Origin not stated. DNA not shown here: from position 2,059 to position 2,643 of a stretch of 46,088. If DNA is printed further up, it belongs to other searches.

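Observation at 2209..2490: Winged-helix DNA-binding domain translationally fused to PurM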

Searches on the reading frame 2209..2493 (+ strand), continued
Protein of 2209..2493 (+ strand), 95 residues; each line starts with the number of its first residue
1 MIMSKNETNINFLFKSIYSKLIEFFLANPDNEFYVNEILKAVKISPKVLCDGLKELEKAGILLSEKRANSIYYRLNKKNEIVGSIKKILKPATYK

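Call 44: find_related_loci(query=A2, collection=metagenome_contigs, flank=5000)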
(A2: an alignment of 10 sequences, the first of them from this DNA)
Query A2 (90 aa) in metagenome_contigs; peptide patterns used: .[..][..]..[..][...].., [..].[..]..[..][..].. (x = any residue, [..] = any of these).
120 stretches matched a pattern; 28 encode a relative of the query (tblastn E <= 1e-3); 28 distinct loci.
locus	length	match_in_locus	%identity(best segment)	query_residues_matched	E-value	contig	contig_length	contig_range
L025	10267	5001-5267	93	1-89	5e-51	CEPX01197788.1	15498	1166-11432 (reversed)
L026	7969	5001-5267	75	1-89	2e-41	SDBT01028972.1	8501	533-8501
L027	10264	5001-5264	69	1-90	6e-38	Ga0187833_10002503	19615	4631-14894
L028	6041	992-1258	65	1-89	2e-36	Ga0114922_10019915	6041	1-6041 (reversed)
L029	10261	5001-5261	69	1-89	2e-36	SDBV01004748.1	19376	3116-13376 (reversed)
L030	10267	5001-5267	66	1-89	6e-37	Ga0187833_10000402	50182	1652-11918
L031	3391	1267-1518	47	1-89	1e-22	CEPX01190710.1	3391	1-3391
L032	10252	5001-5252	46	1-89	2e-22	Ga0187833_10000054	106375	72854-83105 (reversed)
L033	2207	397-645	42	4-86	2e-18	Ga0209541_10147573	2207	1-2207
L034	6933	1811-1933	39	33-73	6e-6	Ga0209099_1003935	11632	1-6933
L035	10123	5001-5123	39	33-73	7e-6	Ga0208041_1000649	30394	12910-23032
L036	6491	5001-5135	38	29-73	1e-5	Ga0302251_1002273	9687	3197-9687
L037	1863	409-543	40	29-73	1e-5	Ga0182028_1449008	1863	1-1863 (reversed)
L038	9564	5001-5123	44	33-73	2e-5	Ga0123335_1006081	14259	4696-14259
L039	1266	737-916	35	30-87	1e-5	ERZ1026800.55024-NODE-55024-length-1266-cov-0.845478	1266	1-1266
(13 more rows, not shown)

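Call 49: predict_structure(alignment_id=A4)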
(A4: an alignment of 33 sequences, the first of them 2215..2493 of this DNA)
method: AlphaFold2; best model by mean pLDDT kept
length: 93 residues; sequences in the alignment: 33
mean_pLDDT: 78.9   pTM: 0.63
mean pLDDT of the five models: 78.9, 78.5, 76.8, 76.5, 75.6
residues with pLDDT >= 90: 21; 70-90: 52; 50-70: 13; < 50: 7
segments of 3 or more residues with pLDDT < 50: 1-3, 91-93
pLDDT, mean of each block of 10 residues (from residue 1): 50 75 87 90 88 89 90 83 68 42
secondary structure, 60 per line:
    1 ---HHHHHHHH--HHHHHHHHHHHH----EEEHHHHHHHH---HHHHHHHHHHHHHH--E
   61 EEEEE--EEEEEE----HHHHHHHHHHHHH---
elements in order: H4-11 H14-25 E30-32 H33-40 H44-57 E60-65 E68-73 H78-90

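Call 52: fold_search(model_id=the predicted structure, library=pdb)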
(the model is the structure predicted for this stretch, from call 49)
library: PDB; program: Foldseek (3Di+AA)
matches with E <= 10: 1489; with E <= 0.001: 11
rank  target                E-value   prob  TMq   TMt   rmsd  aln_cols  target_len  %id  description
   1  4ooi_C                2.4e-04  1.00  0.65  0.65   3.9        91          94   23  Reduced HlyU from Vibrio cholerae N16961 (released 2014-12-31)
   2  4k2e_A                4.3e-04  1.00  0.67  0.66   3.5        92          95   23  HlyU from Vibrio cholerae N16961 (released 2014-04-30)
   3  3ov8                  5.2e-04  1.00  0.70  0.71   3.8        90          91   21  Crystal structure of AF1382 from Archaeoglobus fulgidus, High resolution (released 2011-11-16)
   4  3r0a_A                5.6e-04  1.00  0.65  0.51   4.5        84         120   23  Possible transcriptional regulator from Methanosarcina mazei Go1 (gi 21227196) (released 2011-03-23)
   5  6uvu_A                5.9e-04  1.00  0.68  0.58   3.7        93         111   18  Crystal structure of the AntR antimony-specific transcriptional repressor (released 2020-11-04)
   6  4k2e_B                6.3e-04  1.00  0.68  0.68   3.5        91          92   23  HlyU from Vibrio cholerae N16961 (released 2014-04-30)
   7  6uvu_B                7.7e-04  1.00  0.69  0.57   2.6        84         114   20  Crystal structure of the AntR antimony-specific transcriptional repressor (released 2020-11-04)
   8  4omy_A                7.7e-04  1.00  0.66  0.64   3.7        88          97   20  Crystal Structure of SeMet NolR from Sinorhizobium fredii in complex with oligo AT DNA (released 2014-04-16)
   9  8qkf_B                8.2e-04  1.00  0.70  0.69   2.5        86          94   19  SmtB protein of Mycobacterium smegmatis (released 2024-09-25)
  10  2qvo                  9.9e-04  1.00  0.67  0.70   3.2        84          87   23  Crystal structure of AF1382 from Archaeoglobus fulgidus (released 2007-09-04)
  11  3gw2                  9.9e-04  1.00  0.65  0.65   3.7        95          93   14  Crystal structure of possible transcriptional regulatory protein (fragment 1-100) from Mycobacterium bovis. Northeast St (released 2009-04-21)
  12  4ooi_B                1.1e-03  1.00  0.69  0.67   3.4        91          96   23  Reduced HlyU from Vibrio cholerae N16961 (released 2014-12-31)
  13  3jth_B                1.3e-03  1.00  0.61  0.62   4.0        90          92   23  Crystal structure of a transcriptional regulator HlyU from Vibrio vulnificus CMCP6 (released 2010-03-16)
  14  3jth_A                1.4e-03  1.00  0.63  0.62   4.0        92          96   23  Crystal structure of a transcriptional regulator HlyU from Vibrio vulnificus CMCP6 (released 2010-03-16)
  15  3pqj_A                1.5e-03  1.00  0.68  0.65   3.3        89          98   22  Crystal Structure of the transcriptional repressor BigR from Xylella fastidiosa (released 2011-06-01)
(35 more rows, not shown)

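Call 75: search_protein_families(library=ncbifam, proteins=[L005:6001-7347:+], max_evalue=0.001)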
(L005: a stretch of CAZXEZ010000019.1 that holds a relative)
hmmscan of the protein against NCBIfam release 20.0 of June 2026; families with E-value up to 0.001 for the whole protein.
L005:6001-7347:+ (449 aa): 3 families
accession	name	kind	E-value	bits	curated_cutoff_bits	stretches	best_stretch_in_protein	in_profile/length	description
TIGR00878.1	purM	equivalog_domain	4.4e-60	203.6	236.35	1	90-439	1-330/332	phosphoribosylformylglycinamidine cyclo-ligase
NF033788.1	HTH_metalloreg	subfamily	2e-07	30.7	55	1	29-76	24-71/77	metalloregulator ArsR/SmtB family transcription factor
TIGR01379.1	thiL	equivalog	0.00071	18.6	184.15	0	149-303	36-175/320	thiamine-phosphate kinase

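Call 80: find_encoding_contigs(protein=P0136, flank=2500, max_places=3)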
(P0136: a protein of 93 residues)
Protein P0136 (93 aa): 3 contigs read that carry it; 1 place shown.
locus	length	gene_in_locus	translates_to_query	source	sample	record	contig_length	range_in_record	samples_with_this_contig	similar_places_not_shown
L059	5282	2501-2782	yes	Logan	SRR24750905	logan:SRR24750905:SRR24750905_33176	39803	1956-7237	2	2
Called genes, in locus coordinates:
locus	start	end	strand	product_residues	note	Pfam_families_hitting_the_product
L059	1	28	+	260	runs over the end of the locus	-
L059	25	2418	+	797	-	PF11617:Cu-binding_MopE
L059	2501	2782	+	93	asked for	-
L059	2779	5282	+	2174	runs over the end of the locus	PF24517:CBM96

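Call 81: find_encoding_contigs(protein=P0137, flank=2500, max_places=3)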
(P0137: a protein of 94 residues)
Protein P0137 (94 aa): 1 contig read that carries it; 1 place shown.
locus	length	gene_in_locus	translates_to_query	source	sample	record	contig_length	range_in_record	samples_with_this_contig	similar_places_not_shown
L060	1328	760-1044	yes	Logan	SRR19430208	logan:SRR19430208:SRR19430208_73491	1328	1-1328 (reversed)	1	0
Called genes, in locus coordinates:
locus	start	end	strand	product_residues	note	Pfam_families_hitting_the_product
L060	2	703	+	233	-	?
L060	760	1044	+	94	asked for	-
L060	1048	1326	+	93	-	?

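Call 95: search_solved_structures(query=L005:6271-7347:+, max_evalue=1e-10)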
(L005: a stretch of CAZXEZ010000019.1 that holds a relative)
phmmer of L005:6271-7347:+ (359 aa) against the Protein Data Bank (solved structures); distinct sequences matched with E-value up to 1e-10: 18.
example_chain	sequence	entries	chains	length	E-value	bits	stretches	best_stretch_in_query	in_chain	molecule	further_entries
3m84_A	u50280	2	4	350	2.5e-37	132.1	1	2-338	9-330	Phosphoribosylformylglycinamidine cyclo-ligase | Phosphoribosylaminoimidazole (AIR) synthetase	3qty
9k06_A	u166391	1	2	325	2.2e-36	129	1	19-330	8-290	Phosphoribosylformylglycinamidine cyclo-ligase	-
5vk4_A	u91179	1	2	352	4.3e-36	128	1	1-329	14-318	Phosphoribosylformylglycinamidine cyclo-ligase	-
9jzy_A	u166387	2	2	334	5.1e-36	127.8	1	1-331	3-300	Phosphoribosylformylglycinamidine cyclo-ligase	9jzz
2btu_A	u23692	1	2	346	8.2e-36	127.1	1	2-349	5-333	PHOSPHORIBOSYL-AMINOIMIDAZOLE SYNTHETASE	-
3p4e_A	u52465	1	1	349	3.4e-35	125.1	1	1-328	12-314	Phosphoribosylformylglycinamidine cyclo-ligase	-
9k05_A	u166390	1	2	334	5.9e-35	124.3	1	1-330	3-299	Phosphoribosylformylglycinamidine cyclo-ligase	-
1cli_A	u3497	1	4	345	1.7e-34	122.8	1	1-332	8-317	PROTEIN (PHOSPHORIBOSYL-AMINOIMIDAZOLE SYNTHETASE)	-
9jzw_A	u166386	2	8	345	1.7e-34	122.8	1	1-332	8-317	Phosphoribosylformylglycinamidine cyclo-ligase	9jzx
2z01_A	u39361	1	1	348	2e-34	122.5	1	2-348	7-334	Phosphoribosylformylglycinamidine cyclo-ligase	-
9k00_A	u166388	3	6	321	2e-34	122.5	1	19-330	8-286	Phosphoribosylformylglycinamidine cyclo-ligase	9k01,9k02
9k03_A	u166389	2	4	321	5.2e-33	117.9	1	19-330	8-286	Phosphoribosylformylglycinamidine cyclo-ligase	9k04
9vnv_A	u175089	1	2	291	9.6e-32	113.7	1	62-330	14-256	Phosphoribosylformylglycinamidine cyclo-ligase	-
9vnw_A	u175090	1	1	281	1.1e-31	113.5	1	63-330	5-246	Phosphoribosylformylglycinamidine cyclo-ligase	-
9vnu_A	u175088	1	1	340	2.8e-31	112.2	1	1-330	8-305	Phosphoribosylformylglycinamidine cyclo-ligase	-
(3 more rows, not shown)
